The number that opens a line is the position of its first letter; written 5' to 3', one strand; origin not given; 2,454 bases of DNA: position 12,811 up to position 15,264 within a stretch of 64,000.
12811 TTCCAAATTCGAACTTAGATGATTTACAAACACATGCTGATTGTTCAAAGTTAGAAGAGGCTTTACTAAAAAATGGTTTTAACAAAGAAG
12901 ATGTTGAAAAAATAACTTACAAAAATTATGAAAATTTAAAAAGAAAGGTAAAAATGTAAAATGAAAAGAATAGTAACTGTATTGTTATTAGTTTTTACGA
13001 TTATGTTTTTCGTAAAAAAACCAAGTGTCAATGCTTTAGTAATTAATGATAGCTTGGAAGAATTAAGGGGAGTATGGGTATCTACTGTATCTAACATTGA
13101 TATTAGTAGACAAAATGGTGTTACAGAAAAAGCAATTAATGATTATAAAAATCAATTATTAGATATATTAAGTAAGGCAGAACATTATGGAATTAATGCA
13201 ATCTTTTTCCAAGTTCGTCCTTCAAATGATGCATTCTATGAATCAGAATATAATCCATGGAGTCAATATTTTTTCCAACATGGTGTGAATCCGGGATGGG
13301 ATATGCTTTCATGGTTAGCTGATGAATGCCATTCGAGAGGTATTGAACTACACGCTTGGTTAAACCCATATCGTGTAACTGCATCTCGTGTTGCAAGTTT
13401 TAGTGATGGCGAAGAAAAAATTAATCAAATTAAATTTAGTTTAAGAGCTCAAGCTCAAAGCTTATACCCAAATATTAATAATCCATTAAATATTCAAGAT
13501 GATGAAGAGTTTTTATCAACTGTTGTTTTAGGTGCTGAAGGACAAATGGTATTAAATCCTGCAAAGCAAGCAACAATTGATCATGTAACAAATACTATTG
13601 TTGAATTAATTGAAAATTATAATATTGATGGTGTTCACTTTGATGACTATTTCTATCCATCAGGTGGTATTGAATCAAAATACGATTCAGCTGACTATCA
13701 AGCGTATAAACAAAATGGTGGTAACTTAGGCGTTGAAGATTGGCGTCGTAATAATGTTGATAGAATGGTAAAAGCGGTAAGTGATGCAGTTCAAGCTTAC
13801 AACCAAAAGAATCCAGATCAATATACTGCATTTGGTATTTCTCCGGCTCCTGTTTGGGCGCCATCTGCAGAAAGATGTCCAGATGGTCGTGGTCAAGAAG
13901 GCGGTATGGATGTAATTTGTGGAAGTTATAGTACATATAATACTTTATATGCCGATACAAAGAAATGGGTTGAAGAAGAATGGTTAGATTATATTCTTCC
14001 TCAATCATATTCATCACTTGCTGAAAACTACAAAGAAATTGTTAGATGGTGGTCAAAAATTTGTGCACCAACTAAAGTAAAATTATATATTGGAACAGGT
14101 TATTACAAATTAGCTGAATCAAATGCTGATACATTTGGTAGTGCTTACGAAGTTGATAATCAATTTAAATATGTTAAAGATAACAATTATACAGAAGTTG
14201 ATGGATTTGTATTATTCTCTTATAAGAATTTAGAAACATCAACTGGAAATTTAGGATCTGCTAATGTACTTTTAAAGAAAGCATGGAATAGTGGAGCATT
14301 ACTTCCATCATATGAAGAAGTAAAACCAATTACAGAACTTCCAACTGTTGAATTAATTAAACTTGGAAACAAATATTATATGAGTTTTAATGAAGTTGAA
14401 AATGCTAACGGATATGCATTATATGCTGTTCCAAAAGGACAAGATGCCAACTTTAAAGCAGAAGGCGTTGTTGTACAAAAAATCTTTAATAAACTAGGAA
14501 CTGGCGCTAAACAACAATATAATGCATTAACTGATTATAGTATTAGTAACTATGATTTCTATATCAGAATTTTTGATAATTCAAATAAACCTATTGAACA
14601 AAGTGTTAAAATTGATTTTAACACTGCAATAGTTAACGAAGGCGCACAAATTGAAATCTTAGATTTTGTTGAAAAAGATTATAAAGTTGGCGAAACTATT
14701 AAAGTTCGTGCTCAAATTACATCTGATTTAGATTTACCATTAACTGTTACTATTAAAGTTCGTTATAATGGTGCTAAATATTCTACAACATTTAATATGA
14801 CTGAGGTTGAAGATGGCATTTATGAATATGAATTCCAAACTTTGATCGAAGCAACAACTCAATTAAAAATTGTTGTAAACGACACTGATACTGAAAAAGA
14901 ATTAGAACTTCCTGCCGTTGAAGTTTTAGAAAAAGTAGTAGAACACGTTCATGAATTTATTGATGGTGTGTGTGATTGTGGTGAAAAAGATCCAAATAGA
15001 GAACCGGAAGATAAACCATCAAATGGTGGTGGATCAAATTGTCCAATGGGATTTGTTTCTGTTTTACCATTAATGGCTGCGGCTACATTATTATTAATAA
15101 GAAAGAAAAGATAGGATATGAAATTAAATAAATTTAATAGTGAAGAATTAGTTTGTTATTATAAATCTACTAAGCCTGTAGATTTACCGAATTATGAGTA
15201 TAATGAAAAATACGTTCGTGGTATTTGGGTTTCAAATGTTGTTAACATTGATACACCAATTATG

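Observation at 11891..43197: Shared Gly-rich/Cys C-terminal tripartite tail on all five Sec-exported enzymes: candidate undescribed protein-sorting signal, no cognate processing enzyme in the window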

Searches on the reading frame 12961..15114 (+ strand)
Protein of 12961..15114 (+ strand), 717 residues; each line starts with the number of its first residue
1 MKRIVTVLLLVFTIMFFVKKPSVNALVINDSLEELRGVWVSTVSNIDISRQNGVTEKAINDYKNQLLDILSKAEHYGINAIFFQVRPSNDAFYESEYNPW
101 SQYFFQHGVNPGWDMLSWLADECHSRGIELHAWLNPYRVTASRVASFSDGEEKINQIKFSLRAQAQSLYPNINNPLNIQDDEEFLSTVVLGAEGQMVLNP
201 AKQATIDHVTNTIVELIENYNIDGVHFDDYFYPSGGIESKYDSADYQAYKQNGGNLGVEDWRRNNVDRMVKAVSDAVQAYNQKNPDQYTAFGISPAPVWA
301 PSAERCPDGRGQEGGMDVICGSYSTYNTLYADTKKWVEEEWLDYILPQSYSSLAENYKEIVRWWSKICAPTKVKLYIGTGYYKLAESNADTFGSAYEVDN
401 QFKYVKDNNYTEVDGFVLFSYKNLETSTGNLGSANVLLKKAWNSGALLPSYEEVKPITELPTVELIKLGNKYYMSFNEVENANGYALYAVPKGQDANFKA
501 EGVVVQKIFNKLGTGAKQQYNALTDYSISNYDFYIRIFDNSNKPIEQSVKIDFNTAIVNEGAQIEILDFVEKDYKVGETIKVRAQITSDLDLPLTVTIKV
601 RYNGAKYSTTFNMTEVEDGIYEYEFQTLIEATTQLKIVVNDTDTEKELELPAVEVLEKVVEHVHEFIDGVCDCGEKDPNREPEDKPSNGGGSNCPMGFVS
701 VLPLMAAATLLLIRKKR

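Call 8: search_protein_families(library=ncbifam, proteins=[window:12961-15114:+], max_evalue=0.1)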
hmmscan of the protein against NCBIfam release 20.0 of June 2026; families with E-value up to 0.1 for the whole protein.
window:12961-15114:+ (717 aa): 0 families

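Call 10: search_protein_families(library=pfam, proteins=[window:12961-15114:+], max_evalue=0.01)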
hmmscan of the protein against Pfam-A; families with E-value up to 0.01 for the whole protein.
window:12961-15114:+ (717 aa): 1 family
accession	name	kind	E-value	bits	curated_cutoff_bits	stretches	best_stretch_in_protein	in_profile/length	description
PF02638.21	GHL10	-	9.7e-56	189.6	27.9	1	34-388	1-303/311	Glycosyl hydrolase-like 10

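Call 12: find_homologous_proteins(query=window:12961-15114:+, max_evalue=1e-10)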
Query window:12961-15114:+ (717 aa): 6730 proteins with E <= 1e-10 among 8000 candidates; the best 120 are listed.
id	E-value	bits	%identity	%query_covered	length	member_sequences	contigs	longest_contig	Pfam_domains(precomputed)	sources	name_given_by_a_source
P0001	0.0e+0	1647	100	100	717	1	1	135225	PF02638.22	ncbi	-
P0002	0.0e+0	1499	90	100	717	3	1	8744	PF02638.22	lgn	-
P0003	0.0e+0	1409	82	100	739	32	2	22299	PF02638.22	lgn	-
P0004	0.0e+0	1405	80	100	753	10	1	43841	PF02638.22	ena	-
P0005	0.0e+0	1378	77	100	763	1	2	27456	PF02638.22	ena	-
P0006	0.0e+0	1363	81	100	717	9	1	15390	PF02638.22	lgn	-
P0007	0.0e+0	1353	80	100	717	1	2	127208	PF02638.22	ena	-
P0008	0.0e+0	1244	74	100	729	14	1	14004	PF02638.22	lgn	-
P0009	3.3e-232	791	47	98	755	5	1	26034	PF02638.22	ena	-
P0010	4.5e-232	790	51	100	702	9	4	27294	PF02638.22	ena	-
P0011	2.0e-229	781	48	100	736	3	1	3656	PF02638.22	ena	-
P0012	1.2e-221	756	44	100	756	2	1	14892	PF02638.22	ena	-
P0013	1.8e-221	755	49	99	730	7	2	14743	PF02638.22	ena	-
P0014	1.1e-213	729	46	100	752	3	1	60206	PF02638.22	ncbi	-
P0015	3.1e-210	718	49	99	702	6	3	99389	PF02638.22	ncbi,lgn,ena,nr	ncbi:MAG: family 10 glycosylhydrolase [Bacilli bacterium]|nr:family 10 glycosylhydrolase [Bacilli ba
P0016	7.4e-209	713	48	100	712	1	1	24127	PF02638.22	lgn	-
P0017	5.5e-205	701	48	100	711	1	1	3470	PF02638.22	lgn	-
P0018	1.9e-204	699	46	100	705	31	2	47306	PF02638.22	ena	-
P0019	2.2e-202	692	47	100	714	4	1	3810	PF02638.22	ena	-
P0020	3.6e-202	691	47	100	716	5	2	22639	PF02638.22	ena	-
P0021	1.8e-201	689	46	100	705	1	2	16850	PF02638.22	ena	-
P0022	1.2e-200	686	45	98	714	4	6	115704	PF02638.22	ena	-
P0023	3.4e-200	685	47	98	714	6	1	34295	PF02638.22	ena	-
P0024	6.6e-200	684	46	100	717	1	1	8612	PF02638.22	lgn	-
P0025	2.1e-196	672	46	100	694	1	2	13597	PF02638.22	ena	-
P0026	6.7e-195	667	49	86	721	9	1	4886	PF02638.22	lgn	-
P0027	6.4e-193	661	45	100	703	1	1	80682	PF02638.22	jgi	-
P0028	1.4e-192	660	45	99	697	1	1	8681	PF02638.22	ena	-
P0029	9.0e-190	650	48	87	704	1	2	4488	PF02638.22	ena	-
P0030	3.3e-173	596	45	90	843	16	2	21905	PF09479.17,PF02638.22,PF18998.7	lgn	-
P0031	4.6e-169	582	34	79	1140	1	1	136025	PF02638.22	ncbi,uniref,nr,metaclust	ncbi:glycoside hydrolase family 10 protein [Haloplasma contractile]|uniref:Secreted protein n=1 Tax=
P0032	7.9e-157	541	43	90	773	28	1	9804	PF09479.17,PF02638.22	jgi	-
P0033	6.6e-150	519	40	89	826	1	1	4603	PF17957.8,PF02638.22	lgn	-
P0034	4.8e-149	516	39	97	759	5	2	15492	PF09479.17,PF02638.22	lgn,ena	-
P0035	9.7e-149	515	41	90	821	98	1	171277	PF17957.8,PF02638.22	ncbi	-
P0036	3.5e-148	513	39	97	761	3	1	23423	PF09479.17,PF02638.22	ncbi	-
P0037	4.3e-148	513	39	96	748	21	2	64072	PF02638.22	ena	-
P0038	2.2e-147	510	38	97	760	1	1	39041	PF09479.17,PF02638.22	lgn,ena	-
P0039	1.2e-145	504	40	97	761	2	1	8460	PF09479.17,PF02638.22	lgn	-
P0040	3.7e-145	503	42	86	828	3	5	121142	PF02638.22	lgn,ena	-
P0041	5.5e-145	502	39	97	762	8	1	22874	PF09479.17,PF02638.22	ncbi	-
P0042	7.5e-145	502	39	91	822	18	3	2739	PF17957.8,PF02638.22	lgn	-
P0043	4.2e-144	499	39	92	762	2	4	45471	PF09479.17,PF02638.22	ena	-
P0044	1.4e-143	498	39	97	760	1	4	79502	PF09479.17,PF02638.22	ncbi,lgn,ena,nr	ncbi:MAG: family 10 glycosylhydrolase [Bacilli bacterium]|nr:family 10 glycosylhydrolase [Bacilli ba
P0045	3.7e-143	496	39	97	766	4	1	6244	PF09479.17,PF02638.22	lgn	-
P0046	4.4e-142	493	39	93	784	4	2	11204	PF09479.17,PF02638.22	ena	-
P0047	1.0e-141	492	42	89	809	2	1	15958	PF02638.22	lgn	-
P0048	6.6e-139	482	39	90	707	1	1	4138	PF02638.22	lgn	-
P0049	1.0e-138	482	38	92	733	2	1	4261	PF02638.22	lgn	-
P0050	1.2e-138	481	38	92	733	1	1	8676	PF02638.22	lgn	-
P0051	7.2e-137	476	37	58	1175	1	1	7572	PF14871.13,PF02638.22,PF02065.25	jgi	jgi:uncharacterized lipoprotein YddW (UPF0748 family)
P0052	3.7e-135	470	37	57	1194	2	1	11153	PF02638.22,PF02065.25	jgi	-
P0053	7.6e-135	469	39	95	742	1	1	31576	PF02638.22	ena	-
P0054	1.4e-130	455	38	55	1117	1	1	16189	PF14871.13,PF02638.22,PF13290.14,PF02065.25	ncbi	ncbi:MAG: family 10 glycosylhydrolase, partial [Candidatus Izemoplasmatales bacterium]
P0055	4.8e-129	450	37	55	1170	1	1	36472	PF02638.22,PF02065.25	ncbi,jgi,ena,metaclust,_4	jgi:uncharacterized lipoprotein YddW (UPF0748 family)|metaclust:\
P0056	4.9e-129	450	36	56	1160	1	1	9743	PF14871.13,PF02638.22,PF02065.25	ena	-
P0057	1.6e-128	448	39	90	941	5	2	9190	PF02638.22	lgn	-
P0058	1.4e-127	445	39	92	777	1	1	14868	PF02638.22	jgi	jgi:uncharacterized lipoprotein YddW (UPF0748 family)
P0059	2.8e-127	444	40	84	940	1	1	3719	PF02638.22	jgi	jgi:uncharacterized lipoprotein YddW (UPF0748 family)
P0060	4.1e-126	440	36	55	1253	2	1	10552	PF02638.22,PF13290.14,PF02065.25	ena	-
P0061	2.5e-124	434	37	55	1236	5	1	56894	PF14871.13,PF02638.22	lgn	-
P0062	1.5e-122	428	38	55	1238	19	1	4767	PF02638.22,PF02065.25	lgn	-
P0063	1.8e-121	425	37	91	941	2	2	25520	PF02638.22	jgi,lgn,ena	-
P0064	2.1e-120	421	37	90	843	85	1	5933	PF02638.22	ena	-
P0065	6.3e-120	420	39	88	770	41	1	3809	PF02638.22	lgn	-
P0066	1.2e-119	419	38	90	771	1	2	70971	PF02638.22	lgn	-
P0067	2.8e-119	417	35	60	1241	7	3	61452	PF14871.13,PF02638.22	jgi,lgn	jgi:uncharacterized lipoprotein YddW (UPF0748 family)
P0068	3.4e-119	417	35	63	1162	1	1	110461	PF02638.22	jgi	-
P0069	3.4e-119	417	37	89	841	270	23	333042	PF02638.22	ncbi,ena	-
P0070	3.0e-118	414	36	93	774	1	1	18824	PF02638.22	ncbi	-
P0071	1.0e-117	412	35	55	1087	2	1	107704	PF14871.13,PF02638.22,PF02065.25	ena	-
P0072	2.8e-117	411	35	58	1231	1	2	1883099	PF02638.22,PF02065.25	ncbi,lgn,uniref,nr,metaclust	ncbi:glycoside hydrolase family 10 protein [Haploplasma axanthum]|uniref:Uncharacterized protein con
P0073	4.0e-116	407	36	92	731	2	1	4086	PF02638.22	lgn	-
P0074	1.3e-114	402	36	88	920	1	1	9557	PF02638.22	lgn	-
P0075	1.8e-113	398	35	100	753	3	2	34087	PF02638.22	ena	-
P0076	8.8e-113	396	36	92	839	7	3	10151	PF02638.22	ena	-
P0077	1.6e-112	395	38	81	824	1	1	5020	PF02638.22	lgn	-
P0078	1.9e-112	395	35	95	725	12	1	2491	PF02638.22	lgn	-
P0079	3.8e-112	394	34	55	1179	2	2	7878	PF02638.22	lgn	-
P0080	1.3e-111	392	35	94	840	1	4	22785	PF02638.22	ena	-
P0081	1.9e-111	391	35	92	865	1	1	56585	PF02638.22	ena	-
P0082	2.0e-111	391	36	89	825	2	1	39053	PF02638.22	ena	-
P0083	2.6e-111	391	37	89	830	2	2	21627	PF02638.22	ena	-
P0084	2.7e-111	391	35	94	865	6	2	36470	PF02638.22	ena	-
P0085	3.3e-111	391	35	100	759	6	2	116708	PF02638.22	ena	-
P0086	8.5e-111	389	36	91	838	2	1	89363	PF02638.22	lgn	-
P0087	9.5e-111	389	34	100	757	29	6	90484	PF02638.22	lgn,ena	-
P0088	3.9e-110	387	35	58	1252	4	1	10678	PF02638.22,PF02065.25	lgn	-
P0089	1.2e-109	386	36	93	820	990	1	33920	PF02638.22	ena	-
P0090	5.5e-109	383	36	86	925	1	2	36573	PF02638.22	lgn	-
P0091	5.6e-109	383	34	100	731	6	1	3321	PF02638.22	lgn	-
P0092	1.1e-108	382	35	94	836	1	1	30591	PF02638.22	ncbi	-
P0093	2.2e-108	381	35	90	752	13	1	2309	PF02638.22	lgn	-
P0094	6.9e-108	380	35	95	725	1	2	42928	PF02638.22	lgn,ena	-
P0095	1.3e-107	379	35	89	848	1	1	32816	PF02638.22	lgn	-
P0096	2.0e-106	375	36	85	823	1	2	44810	PF02638.22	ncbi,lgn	-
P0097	2.3e-106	375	36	86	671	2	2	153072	PF02638.22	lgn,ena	-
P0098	2.5e-106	375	35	95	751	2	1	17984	PF02638.22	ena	-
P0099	4.9e-106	374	34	95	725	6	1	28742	PF02638.22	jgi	-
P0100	6.4e-106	373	35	94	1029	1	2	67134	PF02638.22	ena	-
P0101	9.0e-106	373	33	95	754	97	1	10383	PF02638.22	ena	-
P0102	2.7e-105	371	36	86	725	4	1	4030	PF02638.22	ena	-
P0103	3.1e-105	371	34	92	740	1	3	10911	PF02638.22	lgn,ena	-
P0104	4.1e-105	371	36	89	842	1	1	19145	PF02638.22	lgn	-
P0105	8.5e-105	369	36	83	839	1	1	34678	PF02638.22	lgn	-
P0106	2.6e-104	368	35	93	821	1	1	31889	PF02638.22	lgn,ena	-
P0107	3.4e-104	368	37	82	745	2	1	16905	PF02638.22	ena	-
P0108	3.7e-104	367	40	69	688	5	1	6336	PF02638.22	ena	-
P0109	4.7e-104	367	35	93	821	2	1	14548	PF02638.22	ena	-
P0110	5.3e-104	367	34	100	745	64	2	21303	PF02638.22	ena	-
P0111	8.7e-104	366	34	90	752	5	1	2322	PF02638.22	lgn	-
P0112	4.0e-103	364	40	68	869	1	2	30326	PF02638.22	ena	-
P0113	6.2e-103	363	35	90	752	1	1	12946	PF02638.22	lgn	-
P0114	6.4e-103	363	37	90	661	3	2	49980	PF02638.22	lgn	-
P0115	7.8e-103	363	35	87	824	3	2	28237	PF02638.22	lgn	-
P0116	9.9e-103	363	33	90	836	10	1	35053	PF02638.22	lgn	-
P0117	1.0e-102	363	36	87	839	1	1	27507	PF02638.22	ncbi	-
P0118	4.3e-102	361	36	85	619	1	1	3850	PF02638.22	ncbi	-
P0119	6.0e-102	360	35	90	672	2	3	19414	PF02638.22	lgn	-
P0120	9.3e-102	359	40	67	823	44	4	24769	PF02638.22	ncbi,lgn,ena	-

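Call 14: find_encoding_contigs(protein=P0001, flank=1000, max_places=3)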
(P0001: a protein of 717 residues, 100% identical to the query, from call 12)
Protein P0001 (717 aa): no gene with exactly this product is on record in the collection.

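Call 32: list_cluster_members(proteins=[window:12961-15114:+, window:9626-11974:+, window:33249-35261:+, window:35277-37256:+, window:39769-43197:+, window:4134-5363:+, window:57701-58699:-, window:1827-3029:+])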
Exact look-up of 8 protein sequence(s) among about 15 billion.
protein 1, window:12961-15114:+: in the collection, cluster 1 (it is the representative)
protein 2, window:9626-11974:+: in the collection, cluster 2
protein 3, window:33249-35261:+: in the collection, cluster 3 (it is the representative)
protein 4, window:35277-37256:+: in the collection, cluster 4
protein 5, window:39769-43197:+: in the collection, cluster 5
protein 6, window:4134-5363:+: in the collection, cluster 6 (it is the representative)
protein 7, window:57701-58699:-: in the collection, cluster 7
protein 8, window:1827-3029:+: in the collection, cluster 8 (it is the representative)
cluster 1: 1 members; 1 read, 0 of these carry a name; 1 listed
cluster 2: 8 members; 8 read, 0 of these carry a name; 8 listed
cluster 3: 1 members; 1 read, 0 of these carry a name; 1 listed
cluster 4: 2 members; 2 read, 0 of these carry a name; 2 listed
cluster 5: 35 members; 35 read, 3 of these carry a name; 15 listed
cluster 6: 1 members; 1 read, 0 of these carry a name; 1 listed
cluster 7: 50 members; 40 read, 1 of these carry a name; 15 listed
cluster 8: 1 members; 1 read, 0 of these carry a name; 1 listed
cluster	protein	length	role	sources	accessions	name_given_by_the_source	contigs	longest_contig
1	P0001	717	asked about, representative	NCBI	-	-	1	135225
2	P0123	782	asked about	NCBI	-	-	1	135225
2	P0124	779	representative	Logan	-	-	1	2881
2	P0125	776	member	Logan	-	-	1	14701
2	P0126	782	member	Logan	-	-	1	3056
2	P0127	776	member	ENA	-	-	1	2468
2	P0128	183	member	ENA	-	-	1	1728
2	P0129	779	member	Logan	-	-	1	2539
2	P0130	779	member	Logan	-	-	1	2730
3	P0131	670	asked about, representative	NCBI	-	-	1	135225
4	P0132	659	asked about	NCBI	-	-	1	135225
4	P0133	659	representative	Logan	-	-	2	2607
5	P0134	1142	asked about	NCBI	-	-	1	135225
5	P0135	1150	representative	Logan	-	-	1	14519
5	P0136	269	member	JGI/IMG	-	hypothetical protein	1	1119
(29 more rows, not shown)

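Call 34: find_related_loci(query=A3, collection=genome_contigs, flank=10000)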
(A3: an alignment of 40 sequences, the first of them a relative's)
Query A3 (717 aa) in genome_contigs; peptide patterns used: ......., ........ (x = any residue, [..] = any of these).
600 stretches matched a pattern (row limit reached: there are more); 595 encode a relative of the query (tblastn E <= 1e-3); the best 80 are kept; 80 distinct loci.
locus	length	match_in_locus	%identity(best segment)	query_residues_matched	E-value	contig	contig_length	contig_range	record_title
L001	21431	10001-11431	38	2-494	1e-91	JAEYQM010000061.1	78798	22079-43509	MAG: Bacillota bacterium isolate OH_CBB_236 k127_453579, whole genome shotgun sequence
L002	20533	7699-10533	38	33-485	5e-78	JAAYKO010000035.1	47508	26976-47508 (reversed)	MAG: Acholeplasmataceae bacterium isolate AS10tlH2TH_55 130431_AS10, whole genome shotgun sequence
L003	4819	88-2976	38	33-427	4e-74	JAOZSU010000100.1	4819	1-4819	MAG: Mycoplasmatota bacterium isolate GMC6.metabat2.96 GMC6_27762_length_4819_cov_4.764484, whole genome shotgun sequenc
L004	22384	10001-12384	37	33-427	2e-72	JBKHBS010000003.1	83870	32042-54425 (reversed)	MAG: Candidatus Izemoplasmatales bacterium isolate D1M01_69 NODE_146_length_83870_cov_8.511651, whole genome shotgun seq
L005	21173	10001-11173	37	1-441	1e-71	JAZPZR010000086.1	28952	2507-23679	MAG: Eubacteriales bacterium isolate T1900044644_TS20190110.MAGScoT_cleanbin_000054 SGB_1325_k141_1548502, whole genome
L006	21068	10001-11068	36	35-432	2e-68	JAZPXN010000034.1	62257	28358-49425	MAG: Eubacteriales bacterium isolate T1900044652_TS20190118.MAGScoT_cleanbin_000004 SGB_1430_k141_2518810, whole genome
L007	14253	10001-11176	37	1-437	2e-68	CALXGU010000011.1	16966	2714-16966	MAG: uncultured Clostridia bacterium isolate BRZ_FD__bin98 genome assembly, contig: BRZ_FD__NODE_4216_length_16966_cov_3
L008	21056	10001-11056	37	31-424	3e-66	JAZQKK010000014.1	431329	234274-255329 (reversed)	MAG: Eubacteriales bacterium isolate T1900044615_TS20190081.MAGScoT_cleanbin_000004 SGB_836_k141_1267683, whole genome s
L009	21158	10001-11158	35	33-449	1e-65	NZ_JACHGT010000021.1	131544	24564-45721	Phytomonospora endophytica strain YIM 65646 Ga0310468_21, whole genome shotgun sequence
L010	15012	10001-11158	34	1-424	4e-66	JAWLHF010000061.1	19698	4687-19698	MAG: Clostridiaceae bacterium isolate 30dZY2.bin.40 NODE_3395_length_19698_cov_6.699219, whole genome shotgun sequence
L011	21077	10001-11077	34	33-424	1e-65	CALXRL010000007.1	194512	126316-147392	MAG: uncultured Victivallales bacterium isolate E12__bin89 genome assembly, contig: E12__k127_6440241, whole genome shot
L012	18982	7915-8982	36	34-427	2e-65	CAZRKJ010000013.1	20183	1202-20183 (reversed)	MAG TPA_asm: uncultured Acholeplasma sp. isolate binchicken_co173_132 genome assembly, contig: NODE_9045_length_20183_co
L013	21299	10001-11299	35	34-488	4e-65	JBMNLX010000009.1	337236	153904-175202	MAG: Bacilli bacterium isolate SBF912LR0HQ0187 contig_6750, whole genome shotgun sequence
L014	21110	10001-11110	34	32-441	1e-64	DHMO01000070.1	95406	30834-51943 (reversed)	MAG TPA_asm: Lentisphaeria bacterium UBA4640 UBA4640_contig_1853, whole genome shotgun sequence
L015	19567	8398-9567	33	33-466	1e-64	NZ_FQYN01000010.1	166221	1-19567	Hymenobacter daecheongensis DSM 21074, whole genome shotgun sequence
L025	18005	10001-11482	30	1-504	3e-62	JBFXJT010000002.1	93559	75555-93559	MAG: Bacilli bacterium isolate CA_2019_TPIn_58 NODE_831_length_93559_cov_17.052584_TPIn, whole genome shotgun sequence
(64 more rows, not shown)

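Call 41: find_encoding_contigs(protein=P0007, flank=10000, max_places=2)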
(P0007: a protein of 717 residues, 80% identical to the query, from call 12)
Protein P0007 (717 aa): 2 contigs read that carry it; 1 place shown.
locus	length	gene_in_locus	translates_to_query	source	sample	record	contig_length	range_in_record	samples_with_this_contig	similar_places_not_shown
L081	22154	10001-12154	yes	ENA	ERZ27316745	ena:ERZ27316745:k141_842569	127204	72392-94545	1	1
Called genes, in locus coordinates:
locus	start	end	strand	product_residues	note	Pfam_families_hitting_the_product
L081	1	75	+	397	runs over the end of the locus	PF01225:Mur_ligase, PF08245:Mur_ligase_M, PF02875:Mur_ligase_C (weak)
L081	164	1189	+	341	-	PF00356:LacI, PF00532:Peripla_BP_1, PF13377:Peripla_BP_3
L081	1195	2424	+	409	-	PF00579:tRNA-synt_1b, PF22421:SYY_C-terminal, PF01479:S4 (weak)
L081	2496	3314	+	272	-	PF00291:PALP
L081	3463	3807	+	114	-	PF14602:Hexapep_2 (faint), PF25084:LbH_EIF2B (faint), PF25087:GMPPB_C (faint), PF00132:Hexapep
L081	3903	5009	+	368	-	PF00144:Beta-lactamase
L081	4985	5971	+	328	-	PF00583:Acetyltransf_1, PF13673:Acetyltransf_10 (weak), PF13508:Acetyltransf_7, PF08445:FR47 (faint), PF00583:Acetyltransf_1, PF13673:Acetyltransf_10 (weak), PF13508:Acetyltransf_7 (weak)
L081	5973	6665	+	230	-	PF02585:PIG-L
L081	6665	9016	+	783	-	PF02638:GHL10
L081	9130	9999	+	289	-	PF01244:Peptidase_M19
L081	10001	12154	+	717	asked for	PF02638:GHL10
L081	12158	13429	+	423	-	PF02638:GHL10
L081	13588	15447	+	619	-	PF02838:Glyco_hydro_20b (weak), PF00728:Glyco_hydro_20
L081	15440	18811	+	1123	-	PF13416:SBP_bac_8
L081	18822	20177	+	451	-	PF00528:BPD_transp_1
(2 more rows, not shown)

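Call 42: find_encoding_contigs(protein=P0069, flank=10000, max_places=2)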
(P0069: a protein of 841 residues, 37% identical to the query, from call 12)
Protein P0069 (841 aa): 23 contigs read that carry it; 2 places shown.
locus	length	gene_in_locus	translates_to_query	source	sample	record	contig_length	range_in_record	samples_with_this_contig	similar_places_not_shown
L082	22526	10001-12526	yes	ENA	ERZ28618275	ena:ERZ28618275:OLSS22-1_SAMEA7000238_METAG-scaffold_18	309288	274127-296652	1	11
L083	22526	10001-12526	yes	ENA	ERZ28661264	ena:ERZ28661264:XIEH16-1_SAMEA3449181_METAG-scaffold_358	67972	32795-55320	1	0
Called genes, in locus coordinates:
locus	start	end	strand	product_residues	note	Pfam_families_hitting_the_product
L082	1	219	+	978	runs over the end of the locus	PF00005:ABC_tran, PF02463:SMC_N (weak), PF02687:FtsX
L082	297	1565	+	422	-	PF01225:Mur_ligase, PF08245:Mur_ligase_M, PF02875:Mur_ligase_C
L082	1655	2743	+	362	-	PF00356:LacI, PF00532:Peripla_BP_1, PF13407:Peripla_BP_4 (weak), PF13377:Peripla_BP_3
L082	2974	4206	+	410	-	PF00579:tRNA-synt_1b, PF22421:SYY_C-terminal, PF01479:S4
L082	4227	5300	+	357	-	PF00144:Beta-lactamase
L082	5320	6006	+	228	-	PF02585:PIG-L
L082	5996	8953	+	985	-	PF02638:GHL10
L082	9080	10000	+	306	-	PF01244:Peptidase_M19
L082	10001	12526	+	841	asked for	PF02638:GHL10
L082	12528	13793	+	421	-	PF02638:GHL10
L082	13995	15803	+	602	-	PF02838:Glyco_hydro_20b, PF00728:Glyco_hydro_20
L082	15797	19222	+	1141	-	-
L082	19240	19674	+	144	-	-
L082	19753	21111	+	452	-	PF00528:BPD_transp_1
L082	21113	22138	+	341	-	PF00528:BPD_transp_1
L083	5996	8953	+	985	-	PF02638:GHL10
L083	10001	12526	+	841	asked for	PF02638:GHL10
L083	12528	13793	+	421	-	PF02638:GHL10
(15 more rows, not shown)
